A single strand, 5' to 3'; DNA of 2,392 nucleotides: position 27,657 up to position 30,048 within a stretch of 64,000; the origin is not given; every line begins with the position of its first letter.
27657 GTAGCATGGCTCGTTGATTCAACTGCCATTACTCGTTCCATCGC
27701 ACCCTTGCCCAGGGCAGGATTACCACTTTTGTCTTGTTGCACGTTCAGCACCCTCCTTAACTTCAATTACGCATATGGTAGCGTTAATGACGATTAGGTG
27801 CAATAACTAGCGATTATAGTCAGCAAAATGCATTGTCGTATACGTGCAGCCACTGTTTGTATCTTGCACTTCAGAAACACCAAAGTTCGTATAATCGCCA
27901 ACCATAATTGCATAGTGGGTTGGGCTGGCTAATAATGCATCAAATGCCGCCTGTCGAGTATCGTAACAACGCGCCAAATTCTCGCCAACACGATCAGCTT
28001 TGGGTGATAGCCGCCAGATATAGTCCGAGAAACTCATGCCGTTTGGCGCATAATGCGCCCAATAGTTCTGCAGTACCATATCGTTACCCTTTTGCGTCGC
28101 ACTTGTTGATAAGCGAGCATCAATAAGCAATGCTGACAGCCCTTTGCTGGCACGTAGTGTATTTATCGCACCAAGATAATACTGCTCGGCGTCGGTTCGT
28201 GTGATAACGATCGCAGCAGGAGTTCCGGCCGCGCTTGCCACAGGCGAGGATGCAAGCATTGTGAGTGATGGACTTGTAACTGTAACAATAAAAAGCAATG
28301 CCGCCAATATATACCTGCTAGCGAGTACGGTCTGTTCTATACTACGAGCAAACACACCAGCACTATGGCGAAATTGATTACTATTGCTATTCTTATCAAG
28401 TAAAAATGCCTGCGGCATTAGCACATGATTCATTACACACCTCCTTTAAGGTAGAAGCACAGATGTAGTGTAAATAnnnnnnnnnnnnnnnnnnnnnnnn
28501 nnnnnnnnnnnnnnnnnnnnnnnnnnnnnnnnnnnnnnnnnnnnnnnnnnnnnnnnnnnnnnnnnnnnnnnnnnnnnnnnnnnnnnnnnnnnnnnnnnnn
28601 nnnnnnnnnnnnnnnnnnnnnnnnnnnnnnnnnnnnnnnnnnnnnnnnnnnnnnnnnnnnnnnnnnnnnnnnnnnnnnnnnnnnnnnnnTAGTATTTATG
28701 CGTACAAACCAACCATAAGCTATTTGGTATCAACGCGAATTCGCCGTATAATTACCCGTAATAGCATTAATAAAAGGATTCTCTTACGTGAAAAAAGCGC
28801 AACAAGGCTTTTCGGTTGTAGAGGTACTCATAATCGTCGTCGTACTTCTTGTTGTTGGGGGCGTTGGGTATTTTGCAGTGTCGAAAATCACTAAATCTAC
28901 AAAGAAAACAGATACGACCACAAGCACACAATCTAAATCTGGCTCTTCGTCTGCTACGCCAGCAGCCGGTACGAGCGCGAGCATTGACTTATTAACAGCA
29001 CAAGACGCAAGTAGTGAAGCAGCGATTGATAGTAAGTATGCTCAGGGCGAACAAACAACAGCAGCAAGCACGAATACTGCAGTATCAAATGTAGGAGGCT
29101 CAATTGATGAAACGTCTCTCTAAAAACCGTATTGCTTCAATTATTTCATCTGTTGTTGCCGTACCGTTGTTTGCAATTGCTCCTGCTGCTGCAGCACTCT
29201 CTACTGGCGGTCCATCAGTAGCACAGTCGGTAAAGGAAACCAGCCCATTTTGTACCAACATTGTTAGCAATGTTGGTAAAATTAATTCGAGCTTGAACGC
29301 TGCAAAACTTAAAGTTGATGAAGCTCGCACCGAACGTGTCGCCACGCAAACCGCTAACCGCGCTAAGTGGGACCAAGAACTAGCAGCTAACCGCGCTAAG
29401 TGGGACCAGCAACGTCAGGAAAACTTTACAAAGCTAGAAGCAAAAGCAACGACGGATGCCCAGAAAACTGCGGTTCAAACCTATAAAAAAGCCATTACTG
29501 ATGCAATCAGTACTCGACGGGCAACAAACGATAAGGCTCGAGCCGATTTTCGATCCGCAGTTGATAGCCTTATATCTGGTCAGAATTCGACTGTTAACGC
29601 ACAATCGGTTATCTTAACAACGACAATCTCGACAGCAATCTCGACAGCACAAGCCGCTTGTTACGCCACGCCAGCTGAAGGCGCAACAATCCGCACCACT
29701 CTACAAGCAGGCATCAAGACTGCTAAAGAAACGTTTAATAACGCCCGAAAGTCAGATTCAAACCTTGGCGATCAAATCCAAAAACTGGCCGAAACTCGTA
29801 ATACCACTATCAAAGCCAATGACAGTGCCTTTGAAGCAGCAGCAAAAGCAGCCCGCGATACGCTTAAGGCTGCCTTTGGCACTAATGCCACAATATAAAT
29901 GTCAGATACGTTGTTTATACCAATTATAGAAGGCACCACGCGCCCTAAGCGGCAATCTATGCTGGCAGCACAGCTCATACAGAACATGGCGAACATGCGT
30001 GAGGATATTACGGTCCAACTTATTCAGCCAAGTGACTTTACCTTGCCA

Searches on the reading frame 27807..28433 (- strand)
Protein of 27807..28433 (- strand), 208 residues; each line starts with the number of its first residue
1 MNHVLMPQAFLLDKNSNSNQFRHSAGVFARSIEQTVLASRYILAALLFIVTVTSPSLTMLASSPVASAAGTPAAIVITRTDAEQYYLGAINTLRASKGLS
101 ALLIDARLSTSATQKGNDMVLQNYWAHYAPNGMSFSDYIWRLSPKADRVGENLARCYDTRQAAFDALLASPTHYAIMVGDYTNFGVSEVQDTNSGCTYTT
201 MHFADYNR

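Call 55: search_protein_families(library=pfam, proteins=[window:27807-28433:-], max_evalue=10)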
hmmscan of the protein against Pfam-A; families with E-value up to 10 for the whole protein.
window:27807-28433:- (208 aa): 1 family
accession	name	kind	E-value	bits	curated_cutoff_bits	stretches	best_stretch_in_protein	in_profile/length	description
PF00188.32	CAP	-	1.8e-12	48.6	21.1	1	87-202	1-116/117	Cysteine-rich secretory protein family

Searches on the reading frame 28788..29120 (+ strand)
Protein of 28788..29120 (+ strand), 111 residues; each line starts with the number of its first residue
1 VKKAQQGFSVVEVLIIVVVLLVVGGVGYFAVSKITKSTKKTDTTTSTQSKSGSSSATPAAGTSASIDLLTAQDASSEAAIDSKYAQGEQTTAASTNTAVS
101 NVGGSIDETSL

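Call 54: search_protein_families(library=ncbifam, proteins=[window:28788-29120:+], max_evalue=10)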
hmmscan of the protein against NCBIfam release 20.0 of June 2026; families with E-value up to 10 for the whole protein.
window:28788-29120:+ (111 aa): 18 families
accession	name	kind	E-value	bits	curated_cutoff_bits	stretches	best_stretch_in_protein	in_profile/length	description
NF042931.1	SAG1386_EF1546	equivalog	0.00098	19.2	80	1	10-93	30-108/158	SAG1386/EF1546 family surface-associated protein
TIGR00247.1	TIGR00247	hypoth_equivalog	0.0014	17.8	103.4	1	11-56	6-51/347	endolytic transglycosylase MltG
NF047909.1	CellAnchorMapZStrp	equivalog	0.0075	15.1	700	1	10-55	165-209/474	cell division site-positioning protein MapZ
NF007800.0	PRK10506.1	equivalog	0.01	15.7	158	1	2-44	5-47/163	prepilin peptidase-dependent protein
NF040965.1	MamP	equivalog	0.03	14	300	1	11-96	9-95/290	magnetosome magnetite formation protein MamP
TIGR03593.1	yidC_nterm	equivalog_domain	0.03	13.9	58.25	1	14-111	4-99/363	membrane protein insertase YidC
NF007660.0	PRK10332.1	equivalog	0.041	14.4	86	1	3-26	6-30/107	prepilin-type N-terminal cleavage/methylation domain-containing protein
NF004285.1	PRK05696.1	equivalog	0.041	13.7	179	1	14-53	25-65/171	flagellar basal body-associated protein FliL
NF006283.1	PRK08455.1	equivalog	0.044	13.4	187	1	9-63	20-75/182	flagellar basal body-associated protein FliL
NF007862.0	PRK10574.1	equivalog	0.054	13.6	138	1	3-42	2-41/145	prepilin peptidase-dependent pilin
NF033480.1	bifunc_MprF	equivalog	0.057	11.7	600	1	14-104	3-93/841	bifunctional lysylphosphatidylglycerol flippase/synthetase MprF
NF047685.1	TeichurnBiosyTuaF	equivalog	0.073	12.8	340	1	13-54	16-57/225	teichuronic acid biosynthesis protein TuaF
NF046005.2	near_gluc_PtsG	equivalog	0.085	13.1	45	1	13-51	6-46/85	MPN207a family PTS transporter accessory protein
NF040508.1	LVIS_2131_fam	hypoth_equivalog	0.089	12.7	100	1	6-101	41-133/202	LVIS_2131 family protein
TIGR03931.1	T7SS_Rv3446c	hypoth_equivalog_domain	0.44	10.9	47.6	1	15-84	6-75/194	type VII secretion-associated protein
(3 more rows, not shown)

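Call 55: search_protein_families(library=pfam, proteins=[window:28788-29120:+], max_evalue=10)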
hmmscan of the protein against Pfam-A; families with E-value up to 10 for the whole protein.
window:28788-29120:+ (111 aa): 14 families
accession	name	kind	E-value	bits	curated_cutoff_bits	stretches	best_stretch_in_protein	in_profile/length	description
PF07963.17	N_methyl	-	0.00013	21.8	21.2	1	3-27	2-26/27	Prokaryotic N-terminal methylation motif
PF14221.11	DUF4330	-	0.0036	17.9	27.6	1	8-45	14-49/167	Domain of unknown function (DUF4330)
PF12685.13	SpoIIIAH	-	0.011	16.1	30.6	1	13-93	3-78/191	SpoIIIAH-like protein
PF03896.21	TRAP_alpha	-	0.011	15.5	24.7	1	14-53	130-169/180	Translocon-associated protein (TRAP), alpha subunit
PF09624.15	DUF2393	-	0.015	15.7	26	1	11-61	17-67/146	Protein of unknown function (DUF2393)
PF06237.18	SLC52_ribofla_tr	-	0.039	13.4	27.9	1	4-67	186-252/429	Solute carrier family 52, riboflavin transporter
PF16982.10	Flp1_like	-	0.045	13.7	33.5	1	4-22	5-23/49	Putative Flagellin, Flp1-like, domain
PF03812.18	KdgT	-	0.069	13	25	1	13-68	220-273/305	2-keto-3-deoxygluconate permease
PF20187.3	DUF6550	-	0.14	12.8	27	1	3-92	7-93/190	Family of unknown function (DUF6550)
PF10660.14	MitoNEET_N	-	0.16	12.4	23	1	9-38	32-61/64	Iron-containing outer mitochondrial membrane protein N-terminus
PF12729.13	4HB_MCP_1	-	0.18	11.8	27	1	13-40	12-39/181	Four helix bundle sensory module for signal transduction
PF07790.16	Pilin_N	-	0.21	12.9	25.2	1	12-54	9-51/78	Archaeal Type IV pilin, N-terminal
PF11770.13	GAPT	-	0.31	11.2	21.1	1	8-63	9-64/156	GRB2-binding adapter (GAPT)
PF04415.17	DUF515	-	1.6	7.5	29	1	30-104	305-376/449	Protein of unknown function (DUF515)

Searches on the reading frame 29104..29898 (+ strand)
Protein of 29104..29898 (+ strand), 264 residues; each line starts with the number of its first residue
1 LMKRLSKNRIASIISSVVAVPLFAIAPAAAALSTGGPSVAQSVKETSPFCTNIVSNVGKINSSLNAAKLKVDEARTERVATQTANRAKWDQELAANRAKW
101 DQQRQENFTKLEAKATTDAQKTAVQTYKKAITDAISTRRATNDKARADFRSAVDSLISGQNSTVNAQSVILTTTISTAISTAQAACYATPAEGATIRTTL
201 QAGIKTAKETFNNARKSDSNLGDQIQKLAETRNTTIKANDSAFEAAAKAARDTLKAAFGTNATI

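Call 55: search_protein_families(library=pfam, proteins=[window:29104-29898:+], max_evalue=10)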
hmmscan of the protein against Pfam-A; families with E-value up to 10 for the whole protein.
window:29104-29898:+ (264 aa): 4 families
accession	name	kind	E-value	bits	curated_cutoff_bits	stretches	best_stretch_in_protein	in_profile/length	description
PF04119.17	HSP9_HSP12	-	0.31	12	26.3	1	101-134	3-36/59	Heat shock protein 9/12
PF24211.1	DUF7432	-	2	9.2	27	1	65-127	48-114/120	Family of unknown function (DUF7432)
PF11928.13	DUF3446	-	2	9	25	1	5-56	15-62/105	Early growth response N-terminal domain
PF14362.11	DUF4407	-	3.8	7.1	31.3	0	61-231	118-252/297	Domain of unknown function (DUF4407)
